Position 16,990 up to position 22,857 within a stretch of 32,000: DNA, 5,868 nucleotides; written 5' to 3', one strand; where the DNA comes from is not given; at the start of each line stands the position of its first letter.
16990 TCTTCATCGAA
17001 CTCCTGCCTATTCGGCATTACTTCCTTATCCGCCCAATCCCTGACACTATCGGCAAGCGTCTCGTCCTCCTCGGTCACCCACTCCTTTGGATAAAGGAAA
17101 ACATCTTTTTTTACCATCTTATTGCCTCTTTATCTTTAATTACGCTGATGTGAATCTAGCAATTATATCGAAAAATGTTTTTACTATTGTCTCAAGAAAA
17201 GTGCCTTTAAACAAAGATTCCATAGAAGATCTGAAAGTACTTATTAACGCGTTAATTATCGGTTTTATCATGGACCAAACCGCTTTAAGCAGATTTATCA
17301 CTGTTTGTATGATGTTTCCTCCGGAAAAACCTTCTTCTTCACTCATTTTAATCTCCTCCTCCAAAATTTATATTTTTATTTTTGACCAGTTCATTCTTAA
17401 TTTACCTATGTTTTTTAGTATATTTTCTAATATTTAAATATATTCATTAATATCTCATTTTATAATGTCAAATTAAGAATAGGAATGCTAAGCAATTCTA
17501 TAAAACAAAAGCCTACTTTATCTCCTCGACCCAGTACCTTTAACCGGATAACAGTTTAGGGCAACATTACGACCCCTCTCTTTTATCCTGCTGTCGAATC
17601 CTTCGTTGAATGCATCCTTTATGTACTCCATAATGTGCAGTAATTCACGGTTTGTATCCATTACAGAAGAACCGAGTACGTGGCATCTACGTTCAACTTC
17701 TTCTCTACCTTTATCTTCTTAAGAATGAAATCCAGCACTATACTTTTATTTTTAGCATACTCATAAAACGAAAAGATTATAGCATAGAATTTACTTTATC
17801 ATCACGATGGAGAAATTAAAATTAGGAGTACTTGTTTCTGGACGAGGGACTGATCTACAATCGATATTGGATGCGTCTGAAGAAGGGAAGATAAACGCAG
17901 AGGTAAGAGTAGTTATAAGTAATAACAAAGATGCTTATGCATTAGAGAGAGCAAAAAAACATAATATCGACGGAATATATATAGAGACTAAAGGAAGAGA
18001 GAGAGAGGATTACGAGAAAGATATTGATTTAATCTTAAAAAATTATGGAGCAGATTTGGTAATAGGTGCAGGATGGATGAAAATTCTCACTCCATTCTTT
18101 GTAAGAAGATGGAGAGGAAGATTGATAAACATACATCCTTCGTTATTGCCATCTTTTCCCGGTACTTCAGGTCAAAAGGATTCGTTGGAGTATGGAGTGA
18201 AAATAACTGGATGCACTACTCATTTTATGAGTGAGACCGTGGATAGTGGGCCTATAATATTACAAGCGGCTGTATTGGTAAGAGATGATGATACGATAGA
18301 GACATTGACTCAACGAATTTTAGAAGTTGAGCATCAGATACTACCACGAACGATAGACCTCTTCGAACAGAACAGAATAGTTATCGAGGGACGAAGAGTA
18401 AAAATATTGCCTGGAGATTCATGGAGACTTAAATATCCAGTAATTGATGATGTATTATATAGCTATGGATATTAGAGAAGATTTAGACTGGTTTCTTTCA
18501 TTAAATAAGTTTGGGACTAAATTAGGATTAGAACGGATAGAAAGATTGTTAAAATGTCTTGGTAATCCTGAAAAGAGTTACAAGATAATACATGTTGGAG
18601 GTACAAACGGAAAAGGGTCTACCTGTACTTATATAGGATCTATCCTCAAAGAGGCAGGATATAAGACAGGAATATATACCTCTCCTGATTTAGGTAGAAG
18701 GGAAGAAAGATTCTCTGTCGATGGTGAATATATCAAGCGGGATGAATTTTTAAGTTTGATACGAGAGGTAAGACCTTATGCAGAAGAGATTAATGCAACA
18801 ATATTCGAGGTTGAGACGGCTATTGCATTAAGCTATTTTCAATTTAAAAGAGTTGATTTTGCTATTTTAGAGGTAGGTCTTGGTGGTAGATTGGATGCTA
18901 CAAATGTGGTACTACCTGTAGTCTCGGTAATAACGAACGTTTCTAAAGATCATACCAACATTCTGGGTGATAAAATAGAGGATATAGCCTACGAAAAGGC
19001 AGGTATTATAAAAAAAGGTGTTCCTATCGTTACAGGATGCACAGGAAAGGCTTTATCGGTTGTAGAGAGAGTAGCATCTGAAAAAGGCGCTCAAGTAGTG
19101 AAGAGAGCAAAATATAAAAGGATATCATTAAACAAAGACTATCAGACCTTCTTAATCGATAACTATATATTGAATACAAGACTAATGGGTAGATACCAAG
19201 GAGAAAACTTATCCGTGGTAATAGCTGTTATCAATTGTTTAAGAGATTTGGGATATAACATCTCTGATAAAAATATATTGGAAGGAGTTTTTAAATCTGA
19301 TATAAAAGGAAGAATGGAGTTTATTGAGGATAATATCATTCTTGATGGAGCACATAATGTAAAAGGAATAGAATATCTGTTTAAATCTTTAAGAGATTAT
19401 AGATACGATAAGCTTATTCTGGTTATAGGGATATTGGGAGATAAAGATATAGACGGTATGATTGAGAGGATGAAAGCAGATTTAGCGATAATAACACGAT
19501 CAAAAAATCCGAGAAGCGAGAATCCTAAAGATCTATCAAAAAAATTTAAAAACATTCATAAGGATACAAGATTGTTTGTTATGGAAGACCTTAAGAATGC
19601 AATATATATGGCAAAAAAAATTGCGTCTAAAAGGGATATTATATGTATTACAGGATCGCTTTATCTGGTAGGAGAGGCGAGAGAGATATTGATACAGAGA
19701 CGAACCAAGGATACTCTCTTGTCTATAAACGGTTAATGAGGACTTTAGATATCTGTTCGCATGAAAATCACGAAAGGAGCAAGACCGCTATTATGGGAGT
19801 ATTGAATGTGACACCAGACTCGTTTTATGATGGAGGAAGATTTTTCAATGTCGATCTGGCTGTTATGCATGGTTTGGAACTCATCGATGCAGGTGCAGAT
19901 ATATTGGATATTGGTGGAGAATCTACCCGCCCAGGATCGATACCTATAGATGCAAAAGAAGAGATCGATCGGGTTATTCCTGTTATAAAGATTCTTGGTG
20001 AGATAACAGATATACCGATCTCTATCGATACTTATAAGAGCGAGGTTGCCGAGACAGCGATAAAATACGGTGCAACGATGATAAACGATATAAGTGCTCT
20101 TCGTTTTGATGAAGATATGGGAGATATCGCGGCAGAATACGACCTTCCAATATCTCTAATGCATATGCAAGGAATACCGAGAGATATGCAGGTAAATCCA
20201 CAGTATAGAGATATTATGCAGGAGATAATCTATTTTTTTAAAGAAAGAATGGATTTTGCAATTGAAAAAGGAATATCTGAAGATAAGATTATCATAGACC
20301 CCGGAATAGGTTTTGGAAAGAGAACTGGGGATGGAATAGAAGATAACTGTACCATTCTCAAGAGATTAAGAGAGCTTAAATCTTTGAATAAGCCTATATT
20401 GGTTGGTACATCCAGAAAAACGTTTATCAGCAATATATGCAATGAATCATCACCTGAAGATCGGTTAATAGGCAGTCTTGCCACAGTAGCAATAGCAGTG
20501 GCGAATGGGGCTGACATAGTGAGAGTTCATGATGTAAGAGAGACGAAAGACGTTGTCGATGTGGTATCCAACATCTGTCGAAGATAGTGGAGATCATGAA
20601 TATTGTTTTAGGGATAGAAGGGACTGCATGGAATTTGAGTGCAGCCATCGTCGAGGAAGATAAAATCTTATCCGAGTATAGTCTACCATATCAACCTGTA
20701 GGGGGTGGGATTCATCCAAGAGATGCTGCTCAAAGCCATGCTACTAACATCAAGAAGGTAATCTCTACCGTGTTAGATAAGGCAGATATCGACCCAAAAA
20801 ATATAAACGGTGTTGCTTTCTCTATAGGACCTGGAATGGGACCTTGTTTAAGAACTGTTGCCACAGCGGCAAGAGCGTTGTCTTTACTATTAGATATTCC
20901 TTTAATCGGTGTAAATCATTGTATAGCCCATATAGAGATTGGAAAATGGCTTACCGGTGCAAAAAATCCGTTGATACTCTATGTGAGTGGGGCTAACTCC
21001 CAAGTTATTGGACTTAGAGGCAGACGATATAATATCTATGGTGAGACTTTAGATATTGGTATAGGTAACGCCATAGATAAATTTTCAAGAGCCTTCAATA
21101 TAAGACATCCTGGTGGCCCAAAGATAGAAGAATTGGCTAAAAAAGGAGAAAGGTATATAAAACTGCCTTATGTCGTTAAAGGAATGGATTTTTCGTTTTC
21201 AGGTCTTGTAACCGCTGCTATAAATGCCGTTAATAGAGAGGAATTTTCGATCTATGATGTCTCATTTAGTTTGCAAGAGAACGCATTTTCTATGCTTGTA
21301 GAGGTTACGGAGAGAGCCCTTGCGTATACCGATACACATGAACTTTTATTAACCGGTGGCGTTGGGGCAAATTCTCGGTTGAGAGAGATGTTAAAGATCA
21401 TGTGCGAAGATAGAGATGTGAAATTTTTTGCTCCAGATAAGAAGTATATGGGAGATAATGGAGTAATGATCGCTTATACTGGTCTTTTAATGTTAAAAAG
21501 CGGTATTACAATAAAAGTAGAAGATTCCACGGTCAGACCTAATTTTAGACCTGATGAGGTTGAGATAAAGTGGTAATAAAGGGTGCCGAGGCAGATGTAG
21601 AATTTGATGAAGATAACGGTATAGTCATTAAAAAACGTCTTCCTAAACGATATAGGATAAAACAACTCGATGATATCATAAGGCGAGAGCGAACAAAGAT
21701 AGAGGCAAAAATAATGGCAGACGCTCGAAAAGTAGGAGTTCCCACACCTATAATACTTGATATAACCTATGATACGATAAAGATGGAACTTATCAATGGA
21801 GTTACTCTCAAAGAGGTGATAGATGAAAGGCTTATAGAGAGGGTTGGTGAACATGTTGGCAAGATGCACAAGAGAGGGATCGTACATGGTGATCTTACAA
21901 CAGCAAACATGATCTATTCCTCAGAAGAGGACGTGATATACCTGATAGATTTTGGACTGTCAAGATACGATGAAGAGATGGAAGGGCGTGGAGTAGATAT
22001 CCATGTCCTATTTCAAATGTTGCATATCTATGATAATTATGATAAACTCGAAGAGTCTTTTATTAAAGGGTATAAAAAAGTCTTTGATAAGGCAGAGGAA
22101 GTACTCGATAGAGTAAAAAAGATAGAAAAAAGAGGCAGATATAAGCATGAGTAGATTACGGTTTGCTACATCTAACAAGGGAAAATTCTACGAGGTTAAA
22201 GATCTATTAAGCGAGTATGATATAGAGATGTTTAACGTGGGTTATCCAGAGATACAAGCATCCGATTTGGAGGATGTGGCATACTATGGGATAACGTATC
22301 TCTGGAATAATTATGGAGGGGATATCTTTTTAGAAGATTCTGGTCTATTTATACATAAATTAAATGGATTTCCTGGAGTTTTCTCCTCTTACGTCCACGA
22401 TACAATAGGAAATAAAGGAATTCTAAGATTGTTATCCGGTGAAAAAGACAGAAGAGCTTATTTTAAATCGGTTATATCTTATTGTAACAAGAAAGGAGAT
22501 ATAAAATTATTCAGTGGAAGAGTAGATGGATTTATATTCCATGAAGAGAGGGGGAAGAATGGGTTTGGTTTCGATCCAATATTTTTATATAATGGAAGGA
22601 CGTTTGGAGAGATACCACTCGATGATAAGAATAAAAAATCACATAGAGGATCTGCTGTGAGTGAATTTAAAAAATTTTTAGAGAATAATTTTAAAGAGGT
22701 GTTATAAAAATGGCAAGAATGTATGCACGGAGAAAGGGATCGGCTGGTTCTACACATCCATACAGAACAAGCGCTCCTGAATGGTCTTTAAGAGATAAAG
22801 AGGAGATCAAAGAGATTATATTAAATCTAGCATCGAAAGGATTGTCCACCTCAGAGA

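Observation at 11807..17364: ACAD/ALDH operon interleaved with four uncharacterised amphipathic helical proteins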

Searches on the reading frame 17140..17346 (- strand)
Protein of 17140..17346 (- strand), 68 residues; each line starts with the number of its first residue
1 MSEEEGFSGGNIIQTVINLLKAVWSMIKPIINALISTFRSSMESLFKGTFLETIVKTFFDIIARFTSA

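Call 5: search_protein_families(library=pfam, proteins=[window:17140-17343:-], max_evalue=0.1)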
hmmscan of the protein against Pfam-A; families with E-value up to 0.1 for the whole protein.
window:17140-17343:- (67 aa): 1 family
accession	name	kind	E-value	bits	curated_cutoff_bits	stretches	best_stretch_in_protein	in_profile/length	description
PF19226.5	DisA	-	0.026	14.2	27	1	16-62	256-305/366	DisA glycoprotein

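Call 7: search_protein_families(library=ncbifam, proteins=[window:17140-17343:-], max_evalue=0.1)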
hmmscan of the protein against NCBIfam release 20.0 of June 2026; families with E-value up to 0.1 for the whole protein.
window:17140-17343:- (67 aa): 0 families
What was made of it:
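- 17140..17346 (-): p68: small ORF (68 aa) with a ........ Shine-Dalgarno sequence. It is a free-standing copy of the hydrophobic, proline-punctuated tail module found at the C-terminus of close HEL relatives. No Pfam or NCBIfam hit (calls 5, 7).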

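Call 68: list_cluster_members(proteins=[window:17140-17346:-, window:13667-13861:-, window:11807-12094:-, L101:2698-3030:+, L009:9443-10912:+, L015:11301-12452:+, P0044])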
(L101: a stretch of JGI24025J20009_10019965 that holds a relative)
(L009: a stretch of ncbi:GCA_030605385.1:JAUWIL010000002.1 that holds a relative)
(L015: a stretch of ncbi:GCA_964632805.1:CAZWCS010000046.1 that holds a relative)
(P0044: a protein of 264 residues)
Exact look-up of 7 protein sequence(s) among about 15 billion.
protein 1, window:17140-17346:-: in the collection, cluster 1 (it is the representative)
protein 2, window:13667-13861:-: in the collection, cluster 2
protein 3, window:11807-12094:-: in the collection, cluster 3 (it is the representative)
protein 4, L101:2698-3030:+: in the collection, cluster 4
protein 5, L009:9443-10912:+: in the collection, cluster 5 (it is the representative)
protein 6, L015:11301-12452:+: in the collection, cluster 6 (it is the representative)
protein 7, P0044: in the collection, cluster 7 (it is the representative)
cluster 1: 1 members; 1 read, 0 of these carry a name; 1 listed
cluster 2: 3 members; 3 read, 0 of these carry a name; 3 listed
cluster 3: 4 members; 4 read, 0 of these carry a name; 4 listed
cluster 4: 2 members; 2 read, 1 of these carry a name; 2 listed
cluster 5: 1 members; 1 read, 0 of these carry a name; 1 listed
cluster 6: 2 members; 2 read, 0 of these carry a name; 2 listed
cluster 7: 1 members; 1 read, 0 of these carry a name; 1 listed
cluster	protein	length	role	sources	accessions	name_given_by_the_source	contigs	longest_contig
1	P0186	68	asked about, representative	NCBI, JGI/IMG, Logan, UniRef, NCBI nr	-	-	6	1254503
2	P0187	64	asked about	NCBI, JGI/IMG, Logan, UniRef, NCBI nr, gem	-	-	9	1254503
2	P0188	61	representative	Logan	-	-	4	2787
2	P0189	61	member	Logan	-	-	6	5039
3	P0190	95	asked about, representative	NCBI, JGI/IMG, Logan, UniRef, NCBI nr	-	-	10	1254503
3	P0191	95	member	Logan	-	-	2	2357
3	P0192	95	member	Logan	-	-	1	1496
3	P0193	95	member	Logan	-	-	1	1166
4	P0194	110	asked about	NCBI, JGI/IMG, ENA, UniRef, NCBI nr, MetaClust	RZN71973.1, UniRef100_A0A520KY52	MAG: hypothetical protein EF807_01845 [Candidatus Methanolliviera hydrocarbonicum] | DUF1641 domain-containing protein n=1 Tax=Candidatus Methanolliviera hydrocarbonicum ... | \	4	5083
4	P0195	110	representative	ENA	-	-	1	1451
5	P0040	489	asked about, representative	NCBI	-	-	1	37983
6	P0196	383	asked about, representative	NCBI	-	-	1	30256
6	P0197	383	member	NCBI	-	-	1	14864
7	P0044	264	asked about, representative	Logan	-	-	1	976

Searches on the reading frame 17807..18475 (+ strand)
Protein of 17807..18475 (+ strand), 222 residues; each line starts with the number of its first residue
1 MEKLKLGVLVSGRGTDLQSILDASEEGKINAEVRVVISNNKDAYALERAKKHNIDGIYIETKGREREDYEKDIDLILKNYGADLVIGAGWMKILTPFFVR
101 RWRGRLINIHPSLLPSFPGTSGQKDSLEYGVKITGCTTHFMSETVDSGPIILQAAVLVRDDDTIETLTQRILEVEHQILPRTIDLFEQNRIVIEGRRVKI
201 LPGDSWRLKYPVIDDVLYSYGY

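Call 19: search_protein_families(library=pfam, proteins=[window:17807-18475:+], max_evalue=0.001)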
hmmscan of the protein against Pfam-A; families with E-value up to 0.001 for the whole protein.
window:17807-18475:+ (222 aa): 1 family
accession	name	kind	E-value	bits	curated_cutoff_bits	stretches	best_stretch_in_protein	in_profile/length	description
PF00551.24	Formyl_trans_N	-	8.9e-53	179.2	26.1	1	5-183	2-181/181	Formyl transferase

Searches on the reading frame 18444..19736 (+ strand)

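Call 19: search_protein_families(library=pfam, proteins=[window:18444-19736:+], max_evalue=0.001)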
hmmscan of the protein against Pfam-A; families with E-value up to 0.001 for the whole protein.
window:18444-19736:+ (430 aa): 2 families
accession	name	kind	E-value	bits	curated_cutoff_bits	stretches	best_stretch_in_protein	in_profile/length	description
PF02875.26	Mur_ligase_C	-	1.6e-22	81.1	28.4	1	289-405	1-126/127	Mur ligase, glutamate ligase domain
PF08245.18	Mur_ligase_M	-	9.1e-14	52.3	24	1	51-262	1-199/200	Mur ligase middle domain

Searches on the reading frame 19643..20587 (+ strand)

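Call 19: search_protein_families(library=pfam, proteins=[window:19643-20587:+], max_evalue=0.001)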
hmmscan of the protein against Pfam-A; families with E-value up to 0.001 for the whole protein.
window:19643-20587:+ (314 aa): 1 family
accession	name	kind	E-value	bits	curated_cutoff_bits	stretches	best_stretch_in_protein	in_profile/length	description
PF00809.28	Pterin_bind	-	1.7e-82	277.1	25.5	1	51-296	1-244/244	Pterin binding enzyme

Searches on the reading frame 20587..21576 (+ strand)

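Call 19: search_protein_families(library=pfam, proteins=[window:20587-21576:+], max_evalue=0.001)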
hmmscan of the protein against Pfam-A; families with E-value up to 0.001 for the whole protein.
window:20587-21576:+ (329 aa): 2 families
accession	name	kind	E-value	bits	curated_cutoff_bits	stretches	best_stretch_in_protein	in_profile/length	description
PF00814.31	TsaD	-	1.5e-82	277.7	24.8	1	27-297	2-264/264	tRNA N6-adenosine threonylcarbamoyltransferase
PF22521.2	HypF_C_2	-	3.4e-07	30.7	27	1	179-293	122-237/241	Carbamoyltransferase, Kae1-like Domain, second subdomain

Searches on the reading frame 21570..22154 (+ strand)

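Call 19: search_protein_families(library=pfam, proteins=[window:21570-22154:+], max_evalue=0.001)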
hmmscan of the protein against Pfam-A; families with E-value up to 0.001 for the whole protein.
window:21570-22154:+ (194 aa): 8 families
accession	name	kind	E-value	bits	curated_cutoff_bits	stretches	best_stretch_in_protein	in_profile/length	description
PF01163.29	RIO1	-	9.6e-09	35.6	22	1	38-129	51-149/187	RIO domain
PF00069.31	Pkinase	-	7.6e-07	29.2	31.7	1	78-133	93-147/263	Protein kinase domain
PF06293.20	Kdo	-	4.6e-06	26.7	21.3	1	80-130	115-168/207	Lipopolysaccharide kinase (Kdo/WaaP) family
PF01636.29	APH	-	6.1e-06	26.6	23.2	1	82-134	148-200/239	Phosphotransferase enzyme family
PF03109.22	ABC1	-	2.5e-05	24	22.9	1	47-133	122-216/244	ABC1 atypical kinase-like domain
PF22303.2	OspG_kinase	-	3.3e-05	24.4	27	1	93-128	92-127/152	Protein kinase OspG, kinase domain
PF02958.26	EcKL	-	0.00025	20.9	22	1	102-177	215-290/294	Ecdysteroid kinase-like family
PF01633.27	Choline_kinase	-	0.00056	19.8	29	0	103-153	163-209/300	Choline/ethanolamine kinase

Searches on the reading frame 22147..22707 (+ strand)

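Call 19: search_protein_families(library=pfam, proteins=[window:22147-22707:+], max_evalue=0.001)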
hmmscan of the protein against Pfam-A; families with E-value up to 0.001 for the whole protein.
window:22147-22707:+ (186 aa): 1 family
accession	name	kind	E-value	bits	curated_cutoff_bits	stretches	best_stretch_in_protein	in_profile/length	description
PF01725.21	Ham1p_like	-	8.3e-46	156.7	22.5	1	5-177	2-186/186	Ham1 family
